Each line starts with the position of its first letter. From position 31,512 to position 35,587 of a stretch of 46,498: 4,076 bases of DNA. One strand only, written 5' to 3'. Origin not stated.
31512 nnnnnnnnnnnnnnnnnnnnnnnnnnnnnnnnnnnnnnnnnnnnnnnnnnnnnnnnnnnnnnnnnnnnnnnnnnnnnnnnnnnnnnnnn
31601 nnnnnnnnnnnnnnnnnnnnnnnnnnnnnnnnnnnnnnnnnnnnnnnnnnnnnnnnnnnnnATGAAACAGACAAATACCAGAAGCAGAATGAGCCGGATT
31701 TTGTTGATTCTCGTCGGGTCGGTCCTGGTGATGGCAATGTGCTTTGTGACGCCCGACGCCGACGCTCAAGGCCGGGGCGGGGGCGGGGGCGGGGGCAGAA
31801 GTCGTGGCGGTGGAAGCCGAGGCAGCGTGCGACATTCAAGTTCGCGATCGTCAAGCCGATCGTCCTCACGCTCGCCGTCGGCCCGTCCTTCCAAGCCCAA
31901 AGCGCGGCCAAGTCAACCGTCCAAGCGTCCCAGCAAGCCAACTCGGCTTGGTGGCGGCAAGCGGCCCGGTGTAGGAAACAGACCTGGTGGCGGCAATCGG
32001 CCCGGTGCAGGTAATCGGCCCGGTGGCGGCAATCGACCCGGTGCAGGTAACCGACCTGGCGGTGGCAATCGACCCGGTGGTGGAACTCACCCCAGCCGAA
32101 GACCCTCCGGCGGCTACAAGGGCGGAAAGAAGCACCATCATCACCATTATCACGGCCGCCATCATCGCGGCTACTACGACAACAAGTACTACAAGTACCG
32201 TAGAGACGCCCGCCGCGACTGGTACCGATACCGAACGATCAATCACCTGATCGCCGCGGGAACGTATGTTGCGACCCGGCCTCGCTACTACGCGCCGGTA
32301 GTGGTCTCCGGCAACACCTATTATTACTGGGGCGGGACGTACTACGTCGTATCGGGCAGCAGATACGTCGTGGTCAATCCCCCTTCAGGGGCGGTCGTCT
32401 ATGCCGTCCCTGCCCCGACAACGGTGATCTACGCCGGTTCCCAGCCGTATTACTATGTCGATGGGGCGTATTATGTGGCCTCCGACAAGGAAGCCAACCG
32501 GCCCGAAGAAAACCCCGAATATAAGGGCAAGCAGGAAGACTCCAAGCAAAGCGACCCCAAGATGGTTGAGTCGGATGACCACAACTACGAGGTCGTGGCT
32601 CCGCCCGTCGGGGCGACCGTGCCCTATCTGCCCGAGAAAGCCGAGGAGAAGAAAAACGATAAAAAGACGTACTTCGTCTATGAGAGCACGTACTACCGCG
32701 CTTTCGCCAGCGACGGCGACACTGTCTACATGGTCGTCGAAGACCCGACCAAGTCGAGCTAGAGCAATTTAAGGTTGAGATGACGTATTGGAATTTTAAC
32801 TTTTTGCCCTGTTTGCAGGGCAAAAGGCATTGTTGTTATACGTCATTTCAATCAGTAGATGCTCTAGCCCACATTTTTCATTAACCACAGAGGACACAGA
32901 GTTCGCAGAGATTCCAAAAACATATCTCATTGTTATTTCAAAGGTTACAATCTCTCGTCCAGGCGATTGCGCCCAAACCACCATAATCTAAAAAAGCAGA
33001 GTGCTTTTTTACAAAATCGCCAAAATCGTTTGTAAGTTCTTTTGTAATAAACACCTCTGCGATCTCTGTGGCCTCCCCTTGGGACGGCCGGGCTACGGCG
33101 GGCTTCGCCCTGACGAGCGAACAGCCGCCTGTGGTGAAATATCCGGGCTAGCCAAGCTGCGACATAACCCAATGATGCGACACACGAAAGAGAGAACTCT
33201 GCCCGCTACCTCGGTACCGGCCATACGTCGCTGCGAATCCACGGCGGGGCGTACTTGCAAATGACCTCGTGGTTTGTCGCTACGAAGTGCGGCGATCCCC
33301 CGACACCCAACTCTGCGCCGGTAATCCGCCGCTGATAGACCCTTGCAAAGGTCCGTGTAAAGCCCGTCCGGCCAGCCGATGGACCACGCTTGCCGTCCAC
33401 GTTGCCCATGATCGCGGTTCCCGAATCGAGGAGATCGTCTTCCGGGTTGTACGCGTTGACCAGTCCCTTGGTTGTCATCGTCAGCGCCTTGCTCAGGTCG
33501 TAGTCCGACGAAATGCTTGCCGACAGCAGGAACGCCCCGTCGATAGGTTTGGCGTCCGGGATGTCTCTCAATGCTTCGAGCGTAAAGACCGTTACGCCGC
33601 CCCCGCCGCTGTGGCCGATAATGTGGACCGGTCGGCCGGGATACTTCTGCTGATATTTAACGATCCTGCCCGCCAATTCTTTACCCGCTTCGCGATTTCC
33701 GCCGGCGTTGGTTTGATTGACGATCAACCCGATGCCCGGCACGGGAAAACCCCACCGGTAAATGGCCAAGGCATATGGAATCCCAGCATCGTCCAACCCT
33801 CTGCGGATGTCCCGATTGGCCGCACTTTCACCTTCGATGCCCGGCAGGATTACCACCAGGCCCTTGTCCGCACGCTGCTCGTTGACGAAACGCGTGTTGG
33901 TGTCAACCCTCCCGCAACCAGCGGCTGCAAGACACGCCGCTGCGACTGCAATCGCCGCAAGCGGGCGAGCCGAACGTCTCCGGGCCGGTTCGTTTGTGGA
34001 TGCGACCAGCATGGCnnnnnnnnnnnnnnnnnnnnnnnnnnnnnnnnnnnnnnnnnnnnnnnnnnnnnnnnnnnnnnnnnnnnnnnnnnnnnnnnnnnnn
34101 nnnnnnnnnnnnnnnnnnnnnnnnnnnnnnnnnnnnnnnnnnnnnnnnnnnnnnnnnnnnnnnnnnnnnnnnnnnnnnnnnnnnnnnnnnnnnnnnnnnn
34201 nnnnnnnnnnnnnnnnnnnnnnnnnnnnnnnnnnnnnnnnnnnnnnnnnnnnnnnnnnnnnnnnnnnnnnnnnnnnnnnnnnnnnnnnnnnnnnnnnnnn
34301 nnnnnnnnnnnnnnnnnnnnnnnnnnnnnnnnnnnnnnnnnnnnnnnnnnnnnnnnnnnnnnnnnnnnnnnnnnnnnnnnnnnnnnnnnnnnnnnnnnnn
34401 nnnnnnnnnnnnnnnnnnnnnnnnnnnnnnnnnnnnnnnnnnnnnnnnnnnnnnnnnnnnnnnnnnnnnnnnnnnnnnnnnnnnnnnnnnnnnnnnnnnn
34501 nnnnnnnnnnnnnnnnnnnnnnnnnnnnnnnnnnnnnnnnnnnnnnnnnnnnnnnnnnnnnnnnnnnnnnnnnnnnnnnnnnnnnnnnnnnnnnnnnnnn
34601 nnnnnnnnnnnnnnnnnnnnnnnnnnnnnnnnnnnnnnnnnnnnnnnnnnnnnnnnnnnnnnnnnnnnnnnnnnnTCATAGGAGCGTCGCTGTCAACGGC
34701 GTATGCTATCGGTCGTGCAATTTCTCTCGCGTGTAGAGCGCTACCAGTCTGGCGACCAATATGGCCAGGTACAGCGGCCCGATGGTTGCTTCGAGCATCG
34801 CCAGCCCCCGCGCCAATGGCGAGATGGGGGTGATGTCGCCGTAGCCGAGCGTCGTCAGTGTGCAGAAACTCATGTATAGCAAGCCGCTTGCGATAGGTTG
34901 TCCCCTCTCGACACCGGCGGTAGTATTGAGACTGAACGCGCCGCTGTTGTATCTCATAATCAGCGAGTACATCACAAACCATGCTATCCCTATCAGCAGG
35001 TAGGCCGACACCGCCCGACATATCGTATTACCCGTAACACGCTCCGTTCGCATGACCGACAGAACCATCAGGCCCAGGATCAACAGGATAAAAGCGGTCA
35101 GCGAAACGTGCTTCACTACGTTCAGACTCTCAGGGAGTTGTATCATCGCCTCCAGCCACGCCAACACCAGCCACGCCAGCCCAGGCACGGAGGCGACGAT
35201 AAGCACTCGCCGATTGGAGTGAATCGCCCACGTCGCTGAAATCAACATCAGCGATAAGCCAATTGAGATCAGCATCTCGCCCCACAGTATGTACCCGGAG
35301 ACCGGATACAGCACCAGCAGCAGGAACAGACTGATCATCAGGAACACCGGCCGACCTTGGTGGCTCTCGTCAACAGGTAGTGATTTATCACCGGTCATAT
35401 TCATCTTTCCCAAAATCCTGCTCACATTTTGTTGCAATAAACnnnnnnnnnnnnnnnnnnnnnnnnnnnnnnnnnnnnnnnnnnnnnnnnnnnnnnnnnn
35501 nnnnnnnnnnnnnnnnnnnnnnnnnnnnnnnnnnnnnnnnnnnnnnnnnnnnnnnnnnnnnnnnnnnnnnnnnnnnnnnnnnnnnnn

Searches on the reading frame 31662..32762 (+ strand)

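Call 13: search_protein_families(library=pfam, proteins=[window:31662-32762:+], max_evalue=0.001)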
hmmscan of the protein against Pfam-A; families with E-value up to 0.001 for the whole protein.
window:31662-32762:+ (366 aa): 1 family
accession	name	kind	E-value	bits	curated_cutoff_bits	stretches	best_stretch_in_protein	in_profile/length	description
PF20125.4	DUF6515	-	1.5e-20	74.2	24.9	2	303-360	120-177/179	Family of unknown function (DUF6515)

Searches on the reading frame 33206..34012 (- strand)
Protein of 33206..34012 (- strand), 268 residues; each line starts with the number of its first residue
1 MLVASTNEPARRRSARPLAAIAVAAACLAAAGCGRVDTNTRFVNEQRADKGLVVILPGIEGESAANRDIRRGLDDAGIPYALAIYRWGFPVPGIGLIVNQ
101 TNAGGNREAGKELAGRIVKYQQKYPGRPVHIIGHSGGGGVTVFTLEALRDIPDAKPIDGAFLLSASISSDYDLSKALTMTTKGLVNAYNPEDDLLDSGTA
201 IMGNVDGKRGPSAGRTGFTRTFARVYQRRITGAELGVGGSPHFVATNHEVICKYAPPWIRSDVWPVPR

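Call 13: search_protein_families(library=pfam, proteins=[window:33206-34012:-], max_evalue=0.001)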
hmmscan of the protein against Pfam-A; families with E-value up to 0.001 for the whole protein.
window:33206-34012:- (268 aa): 1 family
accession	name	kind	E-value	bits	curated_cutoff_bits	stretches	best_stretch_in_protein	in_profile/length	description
PF05277.18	DUF726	-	0.00078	18.9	22.6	0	107-195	201-288/343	Protein of unknown function (DUF726)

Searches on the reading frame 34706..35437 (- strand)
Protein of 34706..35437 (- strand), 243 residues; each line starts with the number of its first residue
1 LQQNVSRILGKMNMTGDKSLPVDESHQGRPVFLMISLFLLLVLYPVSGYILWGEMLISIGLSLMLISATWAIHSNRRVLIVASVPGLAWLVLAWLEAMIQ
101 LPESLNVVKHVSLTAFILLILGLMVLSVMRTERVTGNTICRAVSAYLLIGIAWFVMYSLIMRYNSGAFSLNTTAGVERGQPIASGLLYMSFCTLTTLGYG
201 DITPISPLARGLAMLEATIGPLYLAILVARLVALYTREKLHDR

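Call 13: search_protein_families(library=pfam, proteins=[window:34706-35437:-], max_evalue=0.001)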
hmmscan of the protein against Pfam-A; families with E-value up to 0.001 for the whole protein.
window:34706-35437:- (243 aa): 1 family
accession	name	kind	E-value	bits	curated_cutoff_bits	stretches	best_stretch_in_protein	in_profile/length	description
PF07885.22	Ion_trans_2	-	1.5e-11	44.5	22.5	1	185-235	27-77/79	Ion channel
